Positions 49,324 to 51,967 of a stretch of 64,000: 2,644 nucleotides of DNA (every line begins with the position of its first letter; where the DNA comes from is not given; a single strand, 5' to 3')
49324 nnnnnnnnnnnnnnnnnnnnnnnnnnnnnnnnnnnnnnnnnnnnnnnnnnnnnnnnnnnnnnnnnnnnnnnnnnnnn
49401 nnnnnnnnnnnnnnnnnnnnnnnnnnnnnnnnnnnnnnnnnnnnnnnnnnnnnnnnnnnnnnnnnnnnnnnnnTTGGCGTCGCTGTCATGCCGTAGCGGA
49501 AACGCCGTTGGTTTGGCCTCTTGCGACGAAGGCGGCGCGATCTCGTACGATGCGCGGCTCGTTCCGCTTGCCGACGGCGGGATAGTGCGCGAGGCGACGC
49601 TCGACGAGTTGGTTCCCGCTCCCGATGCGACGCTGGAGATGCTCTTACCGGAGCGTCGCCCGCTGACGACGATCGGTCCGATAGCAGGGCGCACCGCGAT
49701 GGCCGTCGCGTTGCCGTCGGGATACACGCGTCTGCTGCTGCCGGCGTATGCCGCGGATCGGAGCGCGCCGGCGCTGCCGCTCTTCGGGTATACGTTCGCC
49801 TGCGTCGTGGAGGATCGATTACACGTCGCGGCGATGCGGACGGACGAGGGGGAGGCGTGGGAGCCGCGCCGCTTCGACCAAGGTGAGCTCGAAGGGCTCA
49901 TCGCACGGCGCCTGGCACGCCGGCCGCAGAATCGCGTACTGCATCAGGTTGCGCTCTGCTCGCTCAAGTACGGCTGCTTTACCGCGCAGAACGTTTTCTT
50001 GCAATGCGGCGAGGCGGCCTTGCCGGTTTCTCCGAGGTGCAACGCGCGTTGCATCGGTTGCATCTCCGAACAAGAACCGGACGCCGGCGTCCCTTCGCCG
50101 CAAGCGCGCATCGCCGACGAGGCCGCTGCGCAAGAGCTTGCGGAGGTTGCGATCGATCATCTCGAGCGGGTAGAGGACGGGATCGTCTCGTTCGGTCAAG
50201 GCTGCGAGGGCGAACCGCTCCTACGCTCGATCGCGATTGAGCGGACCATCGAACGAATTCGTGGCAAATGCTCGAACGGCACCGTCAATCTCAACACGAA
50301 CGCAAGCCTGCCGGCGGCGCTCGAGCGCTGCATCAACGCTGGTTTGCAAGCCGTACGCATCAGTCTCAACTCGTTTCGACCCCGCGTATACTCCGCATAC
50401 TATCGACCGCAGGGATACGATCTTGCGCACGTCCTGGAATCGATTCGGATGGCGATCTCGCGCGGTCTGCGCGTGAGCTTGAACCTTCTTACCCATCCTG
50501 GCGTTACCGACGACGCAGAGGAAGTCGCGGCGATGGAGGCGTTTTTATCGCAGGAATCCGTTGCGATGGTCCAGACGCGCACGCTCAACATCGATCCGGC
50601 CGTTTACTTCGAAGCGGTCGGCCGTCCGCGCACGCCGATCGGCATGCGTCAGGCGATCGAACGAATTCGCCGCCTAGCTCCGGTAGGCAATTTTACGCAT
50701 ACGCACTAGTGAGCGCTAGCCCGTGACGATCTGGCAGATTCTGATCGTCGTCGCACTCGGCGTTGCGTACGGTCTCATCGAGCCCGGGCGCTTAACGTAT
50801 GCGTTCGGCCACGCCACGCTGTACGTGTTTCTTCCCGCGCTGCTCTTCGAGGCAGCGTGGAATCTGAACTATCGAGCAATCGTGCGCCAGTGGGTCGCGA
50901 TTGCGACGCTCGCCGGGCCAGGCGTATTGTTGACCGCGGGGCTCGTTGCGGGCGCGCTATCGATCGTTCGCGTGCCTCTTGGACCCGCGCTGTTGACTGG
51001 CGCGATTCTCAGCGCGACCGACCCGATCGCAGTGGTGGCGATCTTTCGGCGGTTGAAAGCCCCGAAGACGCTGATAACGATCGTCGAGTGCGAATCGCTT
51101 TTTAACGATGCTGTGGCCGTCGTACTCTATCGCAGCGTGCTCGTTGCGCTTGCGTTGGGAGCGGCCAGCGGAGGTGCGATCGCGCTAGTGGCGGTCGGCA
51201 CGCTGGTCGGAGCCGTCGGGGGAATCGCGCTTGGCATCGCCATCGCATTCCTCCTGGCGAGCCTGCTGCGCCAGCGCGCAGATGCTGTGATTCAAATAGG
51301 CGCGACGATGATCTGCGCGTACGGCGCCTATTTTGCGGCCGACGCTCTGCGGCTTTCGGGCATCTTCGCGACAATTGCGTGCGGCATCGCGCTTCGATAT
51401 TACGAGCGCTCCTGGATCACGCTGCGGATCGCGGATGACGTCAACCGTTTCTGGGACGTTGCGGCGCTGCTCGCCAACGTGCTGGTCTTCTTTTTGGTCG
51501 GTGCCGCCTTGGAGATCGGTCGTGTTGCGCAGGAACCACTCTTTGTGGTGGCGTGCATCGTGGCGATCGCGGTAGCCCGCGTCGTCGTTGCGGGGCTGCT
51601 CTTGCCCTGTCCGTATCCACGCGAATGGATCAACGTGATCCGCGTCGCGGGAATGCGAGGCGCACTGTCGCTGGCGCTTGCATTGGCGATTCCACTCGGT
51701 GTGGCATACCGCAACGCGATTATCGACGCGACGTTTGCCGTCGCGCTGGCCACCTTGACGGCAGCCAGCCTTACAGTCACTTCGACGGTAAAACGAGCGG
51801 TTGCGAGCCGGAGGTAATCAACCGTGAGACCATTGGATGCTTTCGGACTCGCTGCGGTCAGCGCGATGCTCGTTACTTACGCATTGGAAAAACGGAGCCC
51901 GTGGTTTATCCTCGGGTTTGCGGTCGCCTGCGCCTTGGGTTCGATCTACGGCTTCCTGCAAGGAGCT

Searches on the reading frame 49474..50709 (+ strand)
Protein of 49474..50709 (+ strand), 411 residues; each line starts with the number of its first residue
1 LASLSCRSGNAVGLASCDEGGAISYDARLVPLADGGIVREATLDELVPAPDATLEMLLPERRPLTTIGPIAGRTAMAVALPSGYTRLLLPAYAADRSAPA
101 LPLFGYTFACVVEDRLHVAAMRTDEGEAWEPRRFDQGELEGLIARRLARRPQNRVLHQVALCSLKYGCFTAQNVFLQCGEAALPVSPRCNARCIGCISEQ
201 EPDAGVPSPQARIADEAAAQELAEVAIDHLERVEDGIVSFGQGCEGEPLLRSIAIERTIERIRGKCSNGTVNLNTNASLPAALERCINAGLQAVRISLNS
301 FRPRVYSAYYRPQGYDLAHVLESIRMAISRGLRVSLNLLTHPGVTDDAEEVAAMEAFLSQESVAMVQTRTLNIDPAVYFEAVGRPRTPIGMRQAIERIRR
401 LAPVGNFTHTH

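Call 3: search_protein_families(library=pfam, proteins=[window:49474-50709:+])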
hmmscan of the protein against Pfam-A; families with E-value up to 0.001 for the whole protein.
window:49474-50709:+ (411 aa): 1 family
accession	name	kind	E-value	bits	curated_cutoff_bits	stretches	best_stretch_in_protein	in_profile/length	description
PF04055.27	Radical_SAM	-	1.7e-15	58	29.5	1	184-352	2-163/166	Radical SAM superfamily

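Call 4: search_protein_families(library=ncbifam, proteins=[window:49474-50709:+])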
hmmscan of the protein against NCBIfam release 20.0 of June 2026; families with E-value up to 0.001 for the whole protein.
window:49474-50709:+ (411 aa): 7 families
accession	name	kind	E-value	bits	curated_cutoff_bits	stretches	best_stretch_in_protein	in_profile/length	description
TIGR02666.1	moaA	equivalog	3.4e-13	49.3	284.05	1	185-364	16-186/336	GTP 3',8-cyclase MoaA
TIGR02668.1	moaA_archaeal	equivalog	1.3e-11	44.1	325.25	1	185-367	16-182/303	GTP 3',8-cyclase MoaA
NF001199.0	PRK00164.2-1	equivalog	1.7e-08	33.9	231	1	185-366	18-182/308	GTP 3',8-cyclase MoaA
TIGR04038.1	tatD_link_rSAM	subfamily_domain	3e-06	27.2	129.7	1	183-347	12-173/192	TatD family nuclease-associated radical SAM protein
TIGR04100.1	rSAM_pair_X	hypoth_equivalog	6.8e-05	22.5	262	1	185-313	14-141/197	TIGR04100 family radical SAM protein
TIGR02495.1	NrdG2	equivalog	0.00011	21.6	131.15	1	245-366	70-188/193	anaerobic ribonucleoside-triphosphate reductase activating protein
TIGR01290.1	nifB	equivalog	0.00067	18.5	343.65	0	168-346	14-202/441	nitrogenase cofactor biosynthesis protein NifB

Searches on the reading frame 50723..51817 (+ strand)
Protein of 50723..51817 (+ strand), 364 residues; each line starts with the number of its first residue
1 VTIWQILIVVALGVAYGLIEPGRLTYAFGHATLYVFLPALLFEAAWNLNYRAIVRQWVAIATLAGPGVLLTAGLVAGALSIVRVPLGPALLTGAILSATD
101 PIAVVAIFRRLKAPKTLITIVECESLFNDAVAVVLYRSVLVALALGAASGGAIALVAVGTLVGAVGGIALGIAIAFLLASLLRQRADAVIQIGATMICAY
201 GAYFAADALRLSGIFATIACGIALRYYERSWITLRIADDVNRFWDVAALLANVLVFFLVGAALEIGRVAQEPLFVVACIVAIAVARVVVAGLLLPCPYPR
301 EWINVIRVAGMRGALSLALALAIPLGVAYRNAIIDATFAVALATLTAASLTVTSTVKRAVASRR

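Call 3: search_protein_families(library=pfam, proteins=[window:50723-51817:+])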
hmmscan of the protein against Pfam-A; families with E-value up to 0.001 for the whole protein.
window:50723-51817:+ (364 aa): 1 family
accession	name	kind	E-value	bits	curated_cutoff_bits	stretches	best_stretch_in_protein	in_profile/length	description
PF00999.27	Na_H_Exchanger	-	9e-50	170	26.2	1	10-357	23-374/375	Sodium/hydrogen exchanger, transmembrane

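Call 4: search_protein_families(library=ncbifam, proteins=[window:50723-51817:+])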
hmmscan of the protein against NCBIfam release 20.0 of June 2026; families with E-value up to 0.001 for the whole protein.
window:50723-51817:+ (364 aa): 3 families
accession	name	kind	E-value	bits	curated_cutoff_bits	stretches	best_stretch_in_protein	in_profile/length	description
TIGR00831.1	a_cpa1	equivalog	3.9e-44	151.1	279.6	1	29-334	48-376/525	Na+/H+ antiporter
TIGR00840.1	b_cpa1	equivalog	2.4e-38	131.8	251.25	1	34-356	70-412/559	sodium/hydrogen exchanger 3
NF003716.0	PRK05326.1-3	equivalog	1.9e-21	76.1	355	1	24-349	58-379/499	potassium/proton antiporter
